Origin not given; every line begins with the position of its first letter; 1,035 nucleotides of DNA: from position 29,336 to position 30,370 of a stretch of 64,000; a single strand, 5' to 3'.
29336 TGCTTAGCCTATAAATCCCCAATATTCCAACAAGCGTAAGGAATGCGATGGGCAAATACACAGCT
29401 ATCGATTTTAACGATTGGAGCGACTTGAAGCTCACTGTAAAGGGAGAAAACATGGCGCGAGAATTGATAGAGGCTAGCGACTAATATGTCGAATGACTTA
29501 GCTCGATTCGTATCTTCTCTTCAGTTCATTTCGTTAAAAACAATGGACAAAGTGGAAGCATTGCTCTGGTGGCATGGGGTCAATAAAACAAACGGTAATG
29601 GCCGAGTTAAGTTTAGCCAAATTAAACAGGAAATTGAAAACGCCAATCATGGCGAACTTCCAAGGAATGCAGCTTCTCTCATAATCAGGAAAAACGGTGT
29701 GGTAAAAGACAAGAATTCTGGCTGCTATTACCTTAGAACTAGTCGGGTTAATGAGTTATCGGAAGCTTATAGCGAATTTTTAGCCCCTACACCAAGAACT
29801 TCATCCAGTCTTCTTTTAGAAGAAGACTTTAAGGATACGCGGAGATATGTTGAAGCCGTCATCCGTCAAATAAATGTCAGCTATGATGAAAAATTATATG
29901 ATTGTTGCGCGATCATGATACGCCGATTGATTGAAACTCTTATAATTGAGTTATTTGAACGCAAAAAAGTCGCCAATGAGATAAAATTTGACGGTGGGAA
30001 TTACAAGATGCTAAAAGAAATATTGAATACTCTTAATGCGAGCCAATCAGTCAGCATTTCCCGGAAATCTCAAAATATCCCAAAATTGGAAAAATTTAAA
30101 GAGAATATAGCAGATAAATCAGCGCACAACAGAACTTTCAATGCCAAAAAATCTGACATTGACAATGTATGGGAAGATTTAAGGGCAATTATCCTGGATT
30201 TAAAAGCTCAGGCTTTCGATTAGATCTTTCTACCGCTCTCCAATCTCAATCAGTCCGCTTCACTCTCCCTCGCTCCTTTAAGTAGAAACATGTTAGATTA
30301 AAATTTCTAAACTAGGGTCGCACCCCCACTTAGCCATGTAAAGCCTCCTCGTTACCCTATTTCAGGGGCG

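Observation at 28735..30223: Unknown, tightly packed ORF cassette wedged between an MTase-HNH fusion and a Dam-type R-M pair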

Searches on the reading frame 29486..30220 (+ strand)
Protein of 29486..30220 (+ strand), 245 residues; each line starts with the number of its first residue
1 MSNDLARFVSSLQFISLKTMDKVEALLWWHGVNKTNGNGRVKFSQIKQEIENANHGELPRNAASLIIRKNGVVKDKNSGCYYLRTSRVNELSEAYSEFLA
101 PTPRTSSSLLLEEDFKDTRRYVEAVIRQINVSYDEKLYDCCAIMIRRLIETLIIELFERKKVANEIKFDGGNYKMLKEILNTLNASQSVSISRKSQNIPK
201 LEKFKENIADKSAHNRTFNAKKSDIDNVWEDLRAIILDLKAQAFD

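Call 4: search_protein_families(library=pfam, proteins=[window:29486-30220:+], max_evalue=1)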
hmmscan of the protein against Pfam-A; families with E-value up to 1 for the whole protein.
window:29486-30220:+ (245 aa): 2 families
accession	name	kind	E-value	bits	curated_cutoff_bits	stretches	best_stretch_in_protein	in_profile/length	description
PF12070.13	SCAI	-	0.15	11.3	25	1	81-209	74-200/529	Protein SCAI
PF18928.5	DUF5677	-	0.16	12.5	27.1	1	127-227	16-126/166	Family of unknown function (DUF5677)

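Call 5: search_protein_families(library=padloc, proteins=[window:29486-30220:+], max_evalue=1)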
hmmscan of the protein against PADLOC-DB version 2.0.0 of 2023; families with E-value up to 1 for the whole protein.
window:29486-30220:+ (245 aa): 0 families

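Call 6: search_protein_families(library=ncbifam, proteins=[window:29486-30220:+], max_evalue=1)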
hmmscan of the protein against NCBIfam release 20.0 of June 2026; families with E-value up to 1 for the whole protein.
window:29486-30220:+ (245 aa): 2 families
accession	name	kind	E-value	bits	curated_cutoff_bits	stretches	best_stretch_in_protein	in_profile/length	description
NF041547.1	GntR_LSA1692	equivalog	0.024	14.2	275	1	60-218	43-205/233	GntR family transcriptional regulator, LSA1692 subfamily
NF004629.0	PRK05973.1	equivalog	0.073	12.1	156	1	113-161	176-224/237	DNA helicase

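Call 7: search_protein_families(library=phrogs, proteins=[window:29486-30220:+], max_evalue=1)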
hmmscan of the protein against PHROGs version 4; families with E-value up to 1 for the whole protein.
window:29486-30220:+ (245 aa): 2 families
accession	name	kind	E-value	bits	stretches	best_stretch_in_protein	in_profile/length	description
phrog_2039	-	unknown function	0.047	13.8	1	123-189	188-252/312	-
phrog_31735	-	unknown function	0.24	12.6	0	27-55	5-33/71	-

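Call 8: find_homologous_proteins(query=window:29486-30220:+, max_evalue=0.001)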
Query window:29486-30220:+ (245 aa): 101 proteins with E <= 0.001 among 419 candidates.
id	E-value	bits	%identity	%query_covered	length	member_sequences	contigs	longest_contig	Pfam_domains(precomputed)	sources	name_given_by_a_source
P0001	3.0e-143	493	100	92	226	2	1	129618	-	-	-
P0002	3.0e-66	241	52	100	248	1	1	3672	-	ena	-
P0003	1.2e-32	131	35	100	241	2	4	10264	-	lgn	-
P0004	1.9e-26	111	35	94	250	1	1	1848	-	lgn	-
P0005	2.7e-25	107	36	86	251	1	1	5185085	-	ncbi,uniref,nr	ncbi:hypothetical protein HEP74_00675 [Xanthomonas sp. SS]|uniref:hypothetical protein n=1 Tax=Xanth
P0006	9.7e-25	105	44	60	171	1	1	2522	-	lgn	-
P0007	1.2e-24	105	43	60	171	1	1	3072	-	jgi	jgi:hypothetical protein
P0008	1.2e-24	105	43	60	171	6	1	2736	-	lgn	-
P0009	1.5e-23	101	44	56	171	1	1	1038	-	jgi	jgi:hypothetical protein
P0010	6.4e-23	99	41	57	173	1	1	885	-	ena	-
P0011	7.0e-23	99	40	55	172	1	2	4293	PF13643.12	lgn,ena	-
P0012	7.0e-23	99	43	52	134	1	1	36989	-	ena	-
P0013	1.5e-22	98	43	53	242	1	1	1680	-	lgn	-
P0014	1.5e-22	98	39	61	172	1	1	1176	PF13643.12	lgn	-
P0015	2.0e-22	98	40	60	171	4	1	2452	-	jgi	jgi:hypothetical protein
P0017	5.5e-22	96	39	71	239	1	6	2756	PF13643.12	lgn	-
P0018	6.3e-22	96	40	71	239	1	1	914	PF13643.12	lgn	-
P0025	1.5e-21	95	41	56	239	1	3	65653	PF13643.12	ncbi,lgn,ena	-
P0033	3.6e-21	94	38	71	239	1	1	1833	PF13643.12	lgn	-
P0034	3.8e-21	94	38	71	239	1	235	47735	PF13643.12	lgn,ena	-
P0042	1.0e-20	92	38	71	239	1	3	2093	PF13643.12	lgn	-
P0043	1.0e-20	92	42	60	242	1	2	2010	PF13643.12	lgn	-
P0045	1.4e-20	92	39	58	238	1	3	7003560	PF13643.12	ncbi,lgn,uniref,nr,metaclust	ncbi:hypothetical protein Cylst_0876 [Cylindrospermum stagnale PCC 7417]|uniref:DUF4145 domain-conta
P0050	2.1e-20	91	43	56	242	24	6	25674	PF13643.12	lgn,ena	-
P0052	2.6e-20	91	42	47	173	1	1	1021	PF13643.12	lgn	-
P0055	3.4e-20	90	42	56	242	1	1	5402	PF13643.12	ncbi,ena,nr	ncbi:MAG: DUF4145 domain-containing protein [Bacteroides sp.]|nr:DUF4145 domain-containing protein [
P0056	3.6e-20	90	42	56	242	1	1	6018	PF13643.12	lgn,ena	-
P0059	4.9e-20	90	38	71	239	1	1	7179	PF13643.12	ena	-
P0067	1.7e-19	88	41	47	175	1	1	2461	PF13643.12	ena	-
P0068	1.8e-19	88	39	53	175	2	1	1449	PF13643.12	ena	-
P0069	1.9e-19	88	41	55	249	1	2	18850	PF13643.12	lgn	-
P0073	3.6e-19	87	35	64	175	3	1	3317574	PF13643.12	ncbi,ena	-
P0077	6.7e-19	86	39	58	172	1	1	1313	PF13643.12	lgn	-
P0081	1.6e-18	85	38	52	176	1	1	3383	PF13643.12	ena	-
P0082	3.5e-18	84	39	52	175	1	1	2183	PF13643.12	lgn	-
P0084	5.0e-18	83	29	96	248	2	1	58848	-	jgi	jgi:hypothetical protein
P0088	1.7e-17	82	38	52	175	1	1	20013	PF13643.12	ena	-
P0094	2.1e-16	78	37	52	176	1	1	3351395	PF13643.12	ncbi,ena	-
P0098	3.1e-14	71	39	49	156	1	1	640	PF13643.12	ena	-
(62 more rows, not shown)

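Call 10: find_encoding_contigs(protein=P0002, flank=10000, max_places=4)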
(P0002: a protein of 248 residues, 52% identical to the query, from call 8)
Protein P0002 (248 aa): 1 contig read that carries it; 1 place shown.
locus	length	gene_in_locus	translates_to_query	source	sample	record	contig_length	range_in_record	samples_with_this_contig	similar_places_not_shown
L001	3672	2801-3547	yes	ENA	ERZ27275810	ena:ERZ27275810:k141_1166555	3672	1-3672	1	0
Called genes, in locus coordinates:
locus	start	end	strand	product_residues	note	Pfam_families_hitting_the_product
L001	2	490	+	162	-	?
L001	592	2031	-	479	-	PF01555:N6_N4_Mtase, PF04471:Mrr_cat (weak)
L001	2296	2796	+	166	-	-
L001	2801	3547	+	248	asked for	-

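Call 15: find_encoding_contigs(protein=P0005, flank=10000, max_places=3)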
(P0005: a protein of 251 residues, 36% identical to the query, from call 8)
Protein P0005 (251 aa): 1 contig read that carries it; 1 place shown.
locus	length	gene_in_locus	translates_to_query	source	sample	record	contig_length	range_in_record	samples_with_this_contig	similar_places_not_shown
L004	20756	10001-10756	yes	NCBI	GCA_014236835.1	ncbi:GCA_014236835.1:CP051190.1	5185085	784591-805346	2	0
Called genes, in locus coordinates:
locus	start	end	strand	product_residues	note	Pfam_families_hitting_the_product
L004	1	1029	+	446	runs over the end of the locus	PF00072:Response_reg, PF00158:Sigma54_activat, PF14532:Sigma54_activ_2, PF07728:AAA_5 (weak), PF25601:AAA_lid_14, PF02954:HTH_8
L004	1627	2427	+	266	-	-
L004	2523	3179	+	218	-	-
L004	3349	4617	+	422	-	PF07690:MFS_1, PF12832:MFS_1_like, PF07690:MFS_1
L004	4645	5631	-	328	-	PF13241:NAD_binding_7, PF14824:Sirohm_synth_M (weak), PF10414:CysG_dimeriser, PF00590:TP_methylase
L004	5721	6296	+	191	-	PF00072:Response_reg, PF03861:ANTAR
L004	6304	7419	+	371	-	PF13379:NMT1_2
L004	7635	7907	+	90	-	PF08681:TacA1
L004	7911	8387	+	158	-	PF00583:Acetyltransf_1, PF13673:Acetyltransf_10, PF13508:Acetyltransf_7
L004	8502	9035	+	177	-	-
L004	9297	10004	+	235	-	-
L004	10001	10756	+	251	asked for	-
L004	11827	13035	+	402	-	PF07690:MFS_1, PF13347:MFS_2 (weak)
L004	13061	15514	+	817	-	PF01266:DAO (faint), PF07992:Pyr_redox_2, PF13738:Pyr_redox_3, PF00070:Pyr_redox, PF18267:Rubredoxin_C, PF04324:Fer2_BFD, PF03460:NIR_SIR_ferr, PF01077:NIR_SIR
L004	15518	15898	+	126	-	PF00355:Rieske, PF13806:Rieske_2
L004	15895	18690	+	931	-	PF04879:Molybdop_Fe4S4, PF00384:Molybdopterin, PF01568:Molydop_binding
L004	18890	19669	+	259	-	PF00590:TP_methylase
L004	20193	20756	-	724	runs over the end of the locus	PF02922:CBM_48, PF00128:Alpha-amylase, PF21331:Isoamylase_C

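Call 23: find_related_loci(query=A1, collection=genome_contigs, flank=8000)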
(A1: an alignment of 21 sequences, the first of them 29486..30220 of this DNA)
Query A1 (245 aa) in genome_contigs; peptide patterns used: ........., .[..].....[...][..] (x = any residue, [..] = any of these).
208 stretches matched a pattern; 182 encode a relative of the query (tblastn E <= 1e-3); the best 80 are kept; 80 distinct loci.
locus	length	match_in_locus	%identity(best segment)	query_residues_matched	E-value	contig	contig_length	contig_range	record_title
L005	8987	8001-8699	35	7-243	1e-37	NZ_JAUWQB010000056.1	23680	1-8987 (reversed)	MAG: Desulfobacula sp. isolate CSMAG_2491 CSMAG_2491_k141_575187_length_23680_cov_17.9263, whole genome shotgun sequence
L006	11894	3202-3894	34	5-239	2e-35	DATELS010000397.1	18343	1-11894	MAG TPA_asm: Thermoanaerobaculia bacterium isolate SMAG_U8922 k141_1700617, whole genome shotgun sequence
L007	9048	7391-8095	34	2-239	2e-35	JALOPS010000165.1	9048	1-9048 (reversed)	MAG: Gemmatimonadaceae bacterium isolate Prado135 scaffold_16597, whole genome shotgun sequence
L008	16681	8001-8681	36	5-233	3e-35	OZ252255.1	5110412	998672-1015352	MAG: Inquilinaceae bacterium isolate 34d7c57b-c46d-4362-b7ad-d9942087cf57 genome assembly, chromosome: 1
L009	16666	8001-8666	36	8-233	1e-34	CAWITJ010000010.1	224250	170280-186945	MAG: uncultured Acidobacteriaceae bacterium isolate MFD09671.bin.1.182 genome assembly, contig: contig_56667, whole geno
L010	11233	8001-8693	34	3-233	2e-34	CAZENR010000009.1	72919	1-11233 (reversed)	MAG TPA_asm: uncultured Candidatus Peribacteria bacterium isolate SRP342105_co2_184 genome assembly, contig: NODE_308_le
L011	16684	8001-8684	33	8-239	2e-34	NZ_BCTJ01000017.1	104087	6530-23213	Hydrogenophaga palleronii NBRC 102513, whole genome shotgun sequence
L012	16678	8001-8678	36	4-233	1e-37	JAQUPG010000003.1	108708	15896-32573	MAG: Patescibacteria group bacterium isolate STD1_219 NODE_368_length_108708_cov_6.667014_Sandtown_D1, whole genome shot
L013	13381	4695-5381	34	1-233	6e-34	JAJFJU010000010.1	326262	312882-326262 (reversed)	MAG: Gammaproteobacteria bacterium isolate OFTM67 OFTM67_9, whole genome shotgun sequence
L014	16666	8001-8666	34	7-233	9e-34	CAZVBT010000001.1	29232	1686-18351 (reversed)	MAG TPA_asm: uncultured Melioribacter sp. isolate binchicken_co23_43 genome assembly, contig: k141_1579307, whole genome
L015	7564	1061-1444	50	102-233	6e-34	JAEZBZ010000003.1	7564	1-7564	MAG: Proteobacteria bacterium isolate OH_CBrB_221 k127_700257, whole genome shotgun sequence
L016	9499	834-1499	34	8-233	7e-34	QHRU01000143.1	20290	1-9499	MAG: Candidatus Rokuibacteriota bacterium isolate AR7 14_0929_02_30cm_scaffold_1507_curated, whole genome shotgun sequen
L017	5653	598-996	47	104-239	2e-33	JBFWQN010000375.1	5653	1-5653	MAG: Hyphomicrobiaceae bacterium isolate CA_2019_TPBF_184 NODE_54846_length_5653_cov_3.956026_TPBF, whole genome shotgun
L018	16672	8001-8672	35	5-233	3e-33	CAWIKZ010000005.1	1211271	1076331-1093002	MAG: uncultured Acidobacteriaceae bacterium isolate MFD03323.bin.1.140 genome assembly, contig: contig_26866, whole geno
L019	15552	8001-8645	33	21-239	5e-33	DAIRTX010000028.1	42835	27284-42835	MAG TPA_asm: Verrucomicrobiota bacterium isolate CTOTU10862 NODE_117_length_42835_cov_9.407387, whole genome shotgun seq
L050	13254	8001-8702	29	5-239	4e-26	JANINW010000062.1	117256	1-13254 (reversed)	MAG: Flavipsychrobacter sp. isolate Bin.009_Pasture NODE_68_length_117256_cov_3.853090, whole genome shotgun sequence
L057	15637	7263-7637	44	106-233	6e-26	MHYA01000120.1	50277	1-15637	MAG: Planctomycetes bacterium GWF2_42_9 gwf2_scaffold_3667, whole genome shotgun sequence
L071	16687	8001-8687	28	5-236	9e-25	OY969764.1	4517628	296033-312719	MAG: uncultured bacterium isolate MFD01213.bin.c.2 genome assembly, chromosome: 1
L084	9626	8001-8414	41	103-239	2e-24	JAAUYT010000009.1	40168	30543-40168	MAG: Clostridia bacterium isolate Mgla_MAG_43-bin_51 c_000000037829, whole genome shotgun sequence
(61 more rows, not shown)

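Call 37: predict_structure(alignment_id=A1)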
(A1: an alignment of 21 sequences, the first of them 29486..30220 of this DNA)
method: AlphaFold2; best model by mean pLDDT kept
length: 245 residues; sequences in the alignment: 21
mean_pLDDT: 90.5   pTM: 0.61
mean pLDDT of the five models: 90.5, 89.6, 89.6, 88.6, 87.7
residues with pLDDT >= 90: 163; 70-90: 72; 50-70: 10; < 50: 0
segments of 3 or more residues with pLDDT < 50: none
pLDDT, mean of each block of 10 residues (from residue 1): 84 86 92 83 92 86 79 88 91 76 73 91 94 95 98 97 97 96 94 93 96 96 97 96 93
secondary structure, 60 per line:
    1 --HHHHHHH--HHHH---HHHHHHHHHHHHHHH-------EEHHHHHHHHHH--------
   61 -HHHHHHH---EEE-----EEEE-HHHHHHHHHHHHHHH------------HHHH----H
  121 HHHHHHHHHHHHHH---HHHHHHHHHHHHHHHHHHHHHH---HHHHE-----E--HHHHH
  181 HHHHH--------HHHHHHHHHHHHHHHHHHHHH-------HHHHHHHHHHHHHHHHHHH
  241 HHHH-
elements in order: H3-9 H12-15 H19-33 H43-52 H62-68 E72-74 E80-83 H85-99 H112-115 H120-134 H138-159 H163-166 H176-185 H194-214 H222-244

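Call 43: fold_search(model_id=the predicted structure, library=pdb)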
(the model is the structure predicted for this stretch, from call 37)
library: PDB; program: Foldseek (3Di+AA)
matches with E <= 10: 135; with E <= 0.001: 0
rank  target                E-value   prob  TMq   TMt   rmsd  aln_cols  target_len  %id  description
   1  2mc3_MODEL_1_A        3.9e-01  0.96  0.24  0.48   4.0        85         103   16  NMR solution structure of the winged-helix domain from MUS81 structure-specific endonuclease (released 2013-09-18)
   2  5whm_C                6.5e-01  0.11  0.21  0.20  19.4       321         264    9  Crystal Structure of IclR Family Transcriptional Regulator from Brucella abortus (released 2017-08-23)
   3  8y7f_B                6.8e-01  0.28  0.29  0.21  14.1       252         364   14  Crystal structure of CARF domain-truncated Csx1-Crn2 from Marinitoga sp. (released 2024-07-17)
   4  5whm_B                8.3e-01  0.13  0.23  0.22  19.0       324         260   10  Crystal Structure of IclR Family Transcriptional Regulator from Brucella abortus (released 2017-08-23)
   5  6tug_E                9.1e-01  0.47  0.37  0.25  10.2       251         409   12  Enterococcus italicus Csm6 bound to cyclic hexa-2'-fluoro-hexa-dAMP (released 2020-02-26)
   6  8y6z                  1.1e+00  0.16  0.29  0.16  13.8       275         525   14  Crystal structure of the Marinitoga sp. Csx1-Crn2 fusion ribonuclease of type III CRISPR (released 2024-07-17)
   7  1fnn_A                1.2e+00  0.75  0.25  0.17   5.4        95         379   17  CRYSTAL STRUCTURE OF CDC6P FROM PYROBACULUM AEROPHILUM (released 2000-10-04)
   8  7asv_A                1.2e+00  0.72  0.20  0.30   4.1        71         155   17  Crystal structure of tWHD2 of Rpc5 subunit of human RNA Polymerase III (released 2020-12-30)
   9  5xf8_C                1.2e+00  0.21  0.23  0.13  23.3       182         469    9  Cryo-EM structure of the Cdt1-MCM2-7 complex in AMPPNP state (released 2017-05-03)
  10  5whm_D                1.2e+00  0.08  0.20  0.19  19.6       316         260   10  Crystal Structure of IclR Family Transcriptional Regulator from Brucella abortus (released 2017-08-23)
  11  4rgp_A                1.3e+00  0.28  0.36  0.35  13.8       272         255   12  Crystal Structure of Uncharacterized CRISPR/Cas System-associated Protein Csm6 from Streptococcus mutans (released 2014-12-24)
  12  5v8f_8                1.4e+00  0.14  0.23  0.12  23.2       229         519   15  Structural basis of MCM2-7 replicative helicase loading by ORC-Cdc6 and Cdt1 (released 2017-05-10)
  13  7zs9_X                1.5e+00  0.44  0.19  0.21   4.7        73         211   12  Yeast RNA polymerase II transcription pre-initiation complex with the +1 nucleosome (complex A) (released 2022-11-16)
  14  5a49_F                1.6e+00  0.90  0.22  0.64   2.4        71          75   21  Crystal structure of the LOTUS domain (aa 139-222) of Drosophila Oskar in C222 (released 2015-07-22)
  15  6wgg_8                1.6e+00  0.38  0.22  0.15   8.5       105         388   14  Atomic model of pre-insertion mutant OCCM-DNA complex(ORC-Cdc6-Cdt1-Mcm2-7 with Mcm6 WHD truncation) (released 2020-07-15)
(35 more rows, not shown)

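Call 47: search_protein_families(library=pfam, alignment_id=A4, max_evalue=0.00001)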
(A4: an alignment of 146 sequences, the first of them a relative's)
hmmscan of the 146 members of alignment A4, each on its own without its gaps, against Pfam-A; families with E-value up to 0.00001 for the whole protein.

A. member 1, L001:592-2055:- (487 aa): 2 families
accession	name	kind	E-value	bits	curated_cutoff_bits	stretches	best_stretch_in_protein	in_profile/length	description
PF01555.25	N6_N4_Mtase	-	2.6e-42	145.7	26.7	1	32-303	1-214/221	DNA methylase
PF04471.18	Mrr_cat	-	2.7e-07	31.2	21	1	342-428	5-91/115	Restriction endonuclease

B. families by the number of members that match (of 146 scanned): 105 families (the first 25 are shown)
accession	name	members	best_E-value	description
PF13304.12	AAA_21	6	6.1e-36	AAA domain, putative AbiEii toxin, Type IV TA system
PF00270.35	DEAD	5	1.9e-23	DEAD/DEAH box helicase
PF04851.21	ResIII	4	2.2e-37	Type III restriction enzyme, res subunit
PF00271.37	Helicase_C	4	1.5e-21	Helicase conserved C-terminal domain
PF13175.12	AAA_15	4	7.1e-13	AAA ATPase domain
PF02463.25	SMC_N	4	3.2e-07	RecF/RecN/SMC N terminal domain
PF01555.25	N6_N4_Mtase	3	2.6e-42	DNA methylase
PF00005.33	ABC_tran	3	4e-29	ABC transporter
PF13707.11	RloB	3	6.8e-29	RloB-like protein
PF01266.30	DAO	2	1.7e-54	FAD dependent oxidoreductase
PF01509.24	TruB_N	2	4e-45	TruB family pseudouridylate synthase (N terminal domain)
PF17761.7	DUF1016_N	2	1.2e-41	DUF1016 N-terminal domain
PF00239.26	Resolvase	2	1.8e-24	Resolvase, N terminal domain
PF01609.27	DDE_Tnp_1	2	1.3e-13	Transposase DDE domain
PF16198.10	TruB_C_2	2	2.5e-12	tRNA pseudouridylate synthase B C-terminal domain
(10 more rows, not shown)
